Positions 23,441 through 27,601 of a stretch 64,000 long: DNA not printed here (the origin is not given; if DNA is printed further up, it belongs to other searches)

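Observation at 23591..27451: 1286-aa protein built from ~40 tandem 20-residue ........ repeats with a duplicated 79-aa super-repeat, flanking a non-repetitive beta-rich domain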

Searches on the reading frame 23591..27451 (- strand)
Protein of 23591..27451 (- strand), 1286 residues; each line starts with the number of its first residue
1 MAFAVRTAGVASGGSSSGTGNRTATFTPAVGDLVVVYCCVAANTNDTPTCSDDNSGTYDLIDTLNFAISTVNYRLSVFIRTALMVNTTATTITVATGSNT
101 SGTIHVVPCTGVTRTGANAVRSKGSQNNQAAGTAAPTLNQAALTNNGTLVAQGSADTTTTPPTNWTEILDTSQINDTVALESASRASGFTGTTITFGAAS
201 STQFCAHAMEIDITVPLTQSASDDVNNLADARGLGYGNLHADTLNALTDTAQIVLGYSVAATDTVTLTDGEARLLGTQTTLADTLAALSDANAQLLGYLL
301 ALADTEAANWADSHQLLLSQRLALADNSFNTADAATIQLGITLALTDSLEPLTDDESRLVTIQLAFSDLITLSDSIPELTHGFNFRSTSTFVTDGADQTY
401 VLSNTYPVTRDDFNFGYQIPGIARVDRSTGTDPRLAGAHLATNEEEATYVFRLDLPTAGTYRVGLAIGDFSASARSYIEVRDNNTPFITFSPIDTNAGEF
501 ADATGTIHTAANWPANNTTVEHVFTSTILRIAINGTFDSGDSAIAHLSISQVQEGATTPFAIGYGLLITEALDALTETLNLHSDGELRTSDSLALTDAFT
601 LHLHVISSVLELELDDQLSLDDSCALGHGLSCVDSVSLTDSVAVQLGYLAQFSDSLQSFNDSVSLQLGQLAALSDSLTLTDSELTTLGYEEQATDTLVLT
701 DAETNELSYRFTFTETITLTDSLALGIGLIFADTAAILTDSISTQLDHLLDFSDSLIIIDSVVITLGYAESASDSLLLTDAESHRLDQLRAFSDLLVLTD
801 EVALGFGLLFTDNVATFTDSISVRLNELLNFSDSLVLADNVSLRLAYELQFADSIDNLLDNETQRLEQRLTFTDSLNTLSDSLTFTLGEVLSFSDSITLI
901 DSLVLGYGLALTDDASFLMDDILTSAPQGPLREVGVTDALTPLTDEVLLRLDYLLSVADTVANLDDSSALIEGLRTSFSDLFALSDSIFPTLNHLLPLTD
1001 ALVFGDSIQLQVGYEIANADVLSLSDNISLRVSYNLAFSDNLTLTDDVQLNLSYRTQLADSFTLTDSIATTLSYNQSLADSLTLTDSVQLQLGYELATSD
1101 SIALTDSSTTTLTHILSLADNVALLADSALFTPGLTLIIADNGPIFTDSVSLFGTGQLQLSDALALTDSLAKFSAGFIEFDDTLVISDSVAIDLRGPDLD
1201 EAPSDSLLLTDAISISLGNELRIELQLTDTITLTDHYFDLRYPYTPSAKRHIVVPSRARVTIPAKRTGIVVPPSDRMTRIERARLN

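Call 5: search_protein_families(library=pfam, proteins=[window:23591-27451:-], max_evalue=1)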
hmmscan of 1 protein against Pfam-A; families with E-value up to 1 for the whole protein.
window:23591-27451:- (1286 aa): 0 families

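Call 6: search_protein_families(library=phrogs, proteins=[window:23591-27451:-], max_evalue=1)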
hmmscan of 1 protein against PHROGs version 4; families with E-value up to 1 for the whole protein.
window:23591-27451:- (1286 aa): 1 family
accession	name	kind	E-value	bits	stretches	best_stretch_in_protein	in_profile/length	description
phrog_2988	-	unknown function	0.02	16.2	1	849-897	48-96/111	-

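Call 14: search_dna_similar(query=window:23591-27451:-, collection=phages, mode=protein, max_rows=30)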
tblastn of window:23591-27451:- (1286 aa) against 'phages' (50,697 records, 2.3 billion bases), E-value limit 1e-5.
No match.

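Call 15: find_homologous_proteins(query=window:23591-27451:-, max_evalue=0.001)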
Query window:23591-27451:- (1286 aa): 33 proteins with E <= 0.001 among 8000 candidates.
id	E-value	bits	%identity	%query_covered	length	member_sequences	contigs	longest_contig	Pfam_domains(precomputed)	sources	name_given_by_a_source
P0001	0.0e+0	2690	100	100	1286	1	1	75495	-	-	-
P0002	0.0e+0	1055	43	87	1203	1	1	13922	-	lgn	-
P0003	0.0e+0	1017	72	29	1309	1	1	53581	-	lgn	-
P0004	4.9e-220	752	47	48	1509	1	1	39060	-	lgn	-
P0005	2.2e-191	657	47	52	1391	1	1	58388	-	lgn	-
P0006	1.5e-188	647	44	49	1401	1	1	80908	-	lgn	-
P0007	7.3e-184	632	45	55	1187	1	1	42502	-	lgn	-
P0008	2.1e-181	624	38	93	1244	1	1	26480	-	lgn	-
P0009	7.1e-169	582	41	54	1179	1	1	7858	-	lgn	-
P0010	7.4e-160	552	41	57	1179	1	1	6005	-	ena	-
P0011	2.0e-137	478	37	52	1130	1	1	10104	-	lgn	-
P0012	4.8e-120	421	37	54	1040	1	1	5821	-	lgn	-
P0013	1.8e-112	395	38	50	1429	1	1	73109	-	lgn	-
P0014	1.3e-109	386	35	38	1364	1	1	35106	-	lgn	-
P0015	1.7e-83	300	72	17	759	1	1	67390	-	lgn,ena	-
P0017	1.6e-77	280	41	13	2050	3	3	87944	PF19410.6,PF10633.16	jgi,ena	-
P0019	3.3e-53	199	30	41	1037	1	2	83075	-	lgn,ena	-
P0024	1.8e-36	144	50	15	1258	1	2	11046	PF13385.14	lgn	-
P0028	1.4e-15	75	27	32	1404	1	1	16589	-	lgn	-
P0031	4.5e-9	53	25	47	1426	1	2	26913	PF13385.14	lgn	-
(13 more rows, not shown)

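Call 19: search_solved_structures(query=window:23591-27451:-, max_evalue=1, show_alignments=2)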
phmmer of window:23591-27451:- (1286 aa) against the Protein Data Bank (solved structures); distinct sequences matched with E-value up to 1: 0.

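Call 20: search_protein_families(library=pfam, proteins=[P0004, P0005, P0006, P0013, P0017, P0024], max_evalue=0.01)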
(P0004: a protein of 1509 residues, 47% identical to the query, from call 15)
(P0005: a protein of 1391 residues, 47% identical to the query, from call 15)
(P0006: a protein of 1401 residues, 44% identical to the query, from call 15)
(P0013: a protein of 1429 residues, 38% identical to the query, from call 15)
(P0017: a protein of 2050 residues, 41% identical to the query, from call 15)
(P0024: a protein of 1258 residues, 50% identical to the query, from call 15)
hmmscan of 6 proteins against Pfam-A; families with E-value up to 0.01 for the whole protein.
P0004 (1509 aa): 0 families

P0005 (1391 aa): 0 families

P0006 (1401 aa): 0 families

P0013 (1429 aa): 0 families

P0017 (2050 aa): 2 families
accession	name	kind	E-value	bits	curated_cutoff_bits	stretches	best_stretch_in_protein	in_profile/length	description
PF10633.15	NPCBM_assoc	-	2.8e-11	43.9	24.4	0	354-423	2-74/78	NPCBM-associated, NEW3 domain of alpha-galactosidase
PF06744.18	IcmF_C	-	0.0018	18.9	26.7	0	563-611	22-69/106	Type VI secretion protein IcmF C2-like domain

P0024 (1258 aa): 1 family
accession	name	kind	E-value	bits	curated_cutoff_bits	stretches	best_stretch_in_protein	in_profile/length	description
PF13385.13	Laminin_G_3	-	1.6e-10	41.7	27.6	1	498-643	14-149/151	Concanavalin A-like lectin/glucanases superfamily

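Call 21: find_encoding_contigs(protein=P0006, flank=10000, max_places=2)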
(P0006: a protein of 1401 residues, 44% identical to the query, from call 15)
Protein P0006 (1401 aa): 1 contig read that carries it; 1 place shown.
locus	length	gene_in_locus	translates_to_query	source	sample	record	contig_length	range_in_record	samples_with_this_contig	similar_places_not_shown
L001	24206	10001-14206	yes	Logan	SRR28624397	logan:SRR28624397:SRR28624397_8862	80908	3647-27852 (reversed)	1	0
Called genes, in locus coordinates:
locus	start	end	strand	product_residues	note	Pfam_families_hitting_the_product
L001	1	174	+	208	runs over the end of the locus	-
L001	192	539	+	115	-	-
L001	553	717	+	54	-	-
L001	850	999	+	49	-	-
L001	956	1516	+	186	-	-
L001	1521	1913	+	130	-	-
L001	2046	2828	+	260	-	-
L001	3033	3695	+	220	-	PF01555:N6_N4_Mtase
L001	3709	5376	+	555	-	-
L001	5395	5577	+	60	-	-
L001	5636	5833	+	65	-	-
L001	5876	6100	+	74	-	-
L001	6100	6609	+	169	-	PF01555:N6_N4_Mtase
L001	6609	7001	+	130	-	PF20901:Sf6_terminase (weak)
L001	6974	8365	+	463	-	PF03237:Terminase_6N (weak)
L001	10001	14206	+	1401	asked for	-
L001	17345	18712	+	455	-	PF04860:Phage_portal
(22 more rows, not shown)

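Call 22: find_encoding_contigs(protein=P0005, flank=10000, max_places=2)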
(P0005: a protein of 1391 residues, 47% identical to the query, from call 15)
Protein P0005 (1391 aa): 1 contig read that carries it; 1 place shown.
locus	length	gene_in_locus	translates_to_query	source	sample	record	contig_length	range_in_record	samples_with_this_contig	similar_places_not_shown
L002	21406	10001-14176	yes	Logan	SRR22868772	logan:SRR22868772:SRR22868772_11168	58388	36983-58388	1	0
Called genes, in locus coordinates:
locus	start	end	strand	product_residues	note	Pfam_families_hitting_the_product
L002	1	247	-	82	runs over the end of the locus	-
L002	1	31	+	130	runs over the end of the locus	-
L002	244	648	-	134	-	-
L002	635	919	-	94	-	-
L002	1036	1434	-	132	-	-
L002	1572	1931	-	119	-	-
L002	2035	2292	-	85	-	-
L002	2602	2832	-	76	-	-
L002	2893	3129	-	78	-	-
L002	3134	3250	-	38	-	-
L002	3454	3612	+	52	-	-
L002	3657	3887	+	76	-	-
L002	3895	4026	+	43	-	-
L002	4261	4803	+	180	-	-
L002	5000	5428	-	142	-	-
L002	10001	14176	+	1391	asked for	-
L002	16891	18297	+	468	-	PF04860:Phage_portal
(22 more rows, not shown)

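Call 23: find_encoding_contigs(protein=P0013, flank=10000, max_places=2)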
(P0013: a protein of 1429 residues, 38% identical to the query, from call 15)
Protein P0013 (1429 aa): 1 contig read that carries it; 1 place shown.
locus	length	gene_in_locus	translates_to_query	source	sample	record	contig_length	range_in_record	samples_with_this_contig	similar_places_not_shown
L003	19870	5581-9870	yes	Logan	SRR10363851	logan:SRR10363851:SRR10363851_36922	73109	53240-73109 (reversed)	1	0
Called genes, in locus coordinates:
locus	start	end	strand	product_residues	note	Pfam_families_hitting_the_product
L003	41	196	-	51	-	-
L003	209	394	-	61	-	-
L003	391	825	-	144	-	PF00908:dTDP_sugar_isom, PF05523:FdtA, PF14667:Polysacc_synt_C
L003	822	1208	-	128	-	-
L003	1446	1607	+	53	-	-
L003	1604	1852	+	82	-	-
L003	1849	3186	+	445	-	PF17289:Terminase_6C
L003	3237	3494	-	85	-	-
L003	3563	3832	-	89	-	-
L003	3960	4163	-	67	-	-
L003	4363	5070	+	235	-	-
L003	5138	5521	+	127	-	-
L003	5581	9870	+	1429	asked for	-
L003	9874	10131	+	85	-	-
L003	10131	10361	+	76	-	-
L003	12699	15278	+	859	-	PF14528:LAGLIDADG_3 (faint), PF04860:Phage_portal, PF14890:Intein_splicing (faint), PF04860:Phage_portal (weak)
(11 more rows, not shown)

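Call 65: find_encoding_contigs(protein=P0019, flank=10000, max_places=1)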
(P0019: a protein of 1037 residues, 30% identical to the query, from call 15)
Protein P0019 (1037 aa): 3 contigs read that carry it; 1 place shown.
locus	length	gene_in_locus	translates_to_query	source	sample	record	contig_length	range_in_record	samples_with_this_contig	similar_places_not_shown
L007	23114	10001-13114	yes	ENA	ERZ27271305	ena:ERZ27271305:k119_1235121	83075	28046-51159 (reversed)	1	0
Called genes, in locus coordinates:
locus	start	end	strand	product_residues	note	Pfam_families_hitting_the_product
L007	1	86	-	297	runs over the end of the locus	-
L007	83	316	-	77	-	-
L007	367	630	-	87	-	-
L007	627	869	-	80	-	-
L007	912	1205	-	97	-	-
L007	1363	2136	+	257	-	PF13384:HTH_23 (weak), PF13518:HTH_28 (weak)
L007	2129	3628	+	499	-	PF03237:Terminase_6N, PF17289:Terminase_6C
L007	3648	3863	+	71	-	-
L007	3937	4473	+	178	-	-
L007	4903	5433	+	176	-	-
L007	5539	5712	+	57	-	-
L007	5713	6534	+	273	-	-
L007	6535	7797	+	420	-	PF13489:Methyltransf_23, PF05148:Methyltransf_8 (faint), PF13847:Methyltransf_31 (faint), PF08241:Methyltransf_11, PF13649:Methyltransf_25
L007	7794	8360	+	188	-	PF06325:PrmA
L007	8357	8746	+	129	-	-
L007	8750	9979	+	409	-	-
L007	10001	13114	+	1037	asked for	-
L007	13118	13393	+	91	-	PF23148:Gp77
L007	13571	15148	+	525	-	PF06074:Portal_Mu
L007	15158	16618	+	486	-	-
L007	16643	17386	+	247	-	-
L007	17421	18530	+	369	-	-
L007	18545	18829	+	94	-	-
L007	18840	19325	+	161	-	-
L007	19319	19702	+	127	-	-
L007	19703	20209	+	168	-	-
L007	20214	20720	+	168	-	-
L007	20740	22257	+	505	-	-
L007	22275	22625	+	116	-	-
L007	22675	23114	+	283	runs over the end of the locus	-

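Call 72: search_protein_families(library=ncbifam, proteins=[window:23591-27451:-], max_evalue=0.01)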
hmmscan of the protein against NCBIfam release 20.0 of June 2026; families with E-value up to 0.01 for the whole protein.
window:23591-27451:- (1286 aa): 0 families

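Call 84: search_protein_families(library=phrogs, proteins=[P0019], max_evalue=0.01)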
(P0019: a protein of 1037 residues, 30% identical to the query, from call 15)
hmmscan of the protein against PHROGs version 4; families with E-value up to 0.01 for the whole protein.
P0019 (1037 aa): 0 families

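Call 85: find_encoding_contigs(protein=P0031, flank=10000, max_places=1)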
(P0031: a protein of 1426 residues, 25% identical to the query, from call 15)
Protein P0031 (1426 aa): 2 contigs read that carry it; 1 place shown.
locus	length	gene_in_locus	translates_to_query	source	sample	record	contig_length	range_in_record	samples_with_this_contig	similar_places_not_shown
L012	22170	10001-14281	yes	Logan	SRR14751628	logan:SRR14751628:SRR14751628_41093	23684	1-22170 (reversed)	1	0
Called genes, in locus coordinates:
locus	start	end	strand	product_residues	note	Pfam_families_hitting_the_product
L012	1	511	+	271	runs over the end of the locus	-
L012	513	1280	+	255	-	-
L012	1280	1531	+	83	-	-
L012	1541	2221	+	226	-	PF22083:I-HmuI_NUMOD-like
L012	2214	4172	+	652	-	-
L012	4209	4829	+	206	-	-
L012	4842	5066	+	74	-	-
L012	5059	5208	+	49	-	-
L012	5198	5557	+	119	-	-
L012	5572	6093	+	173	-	-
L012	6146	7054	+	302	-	-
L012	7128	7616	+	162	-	-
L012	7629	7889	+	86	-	-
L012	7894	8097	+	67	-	-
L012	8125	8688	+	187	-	-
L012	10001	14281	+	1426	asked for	PF13385:Laminin_G_3 (weak)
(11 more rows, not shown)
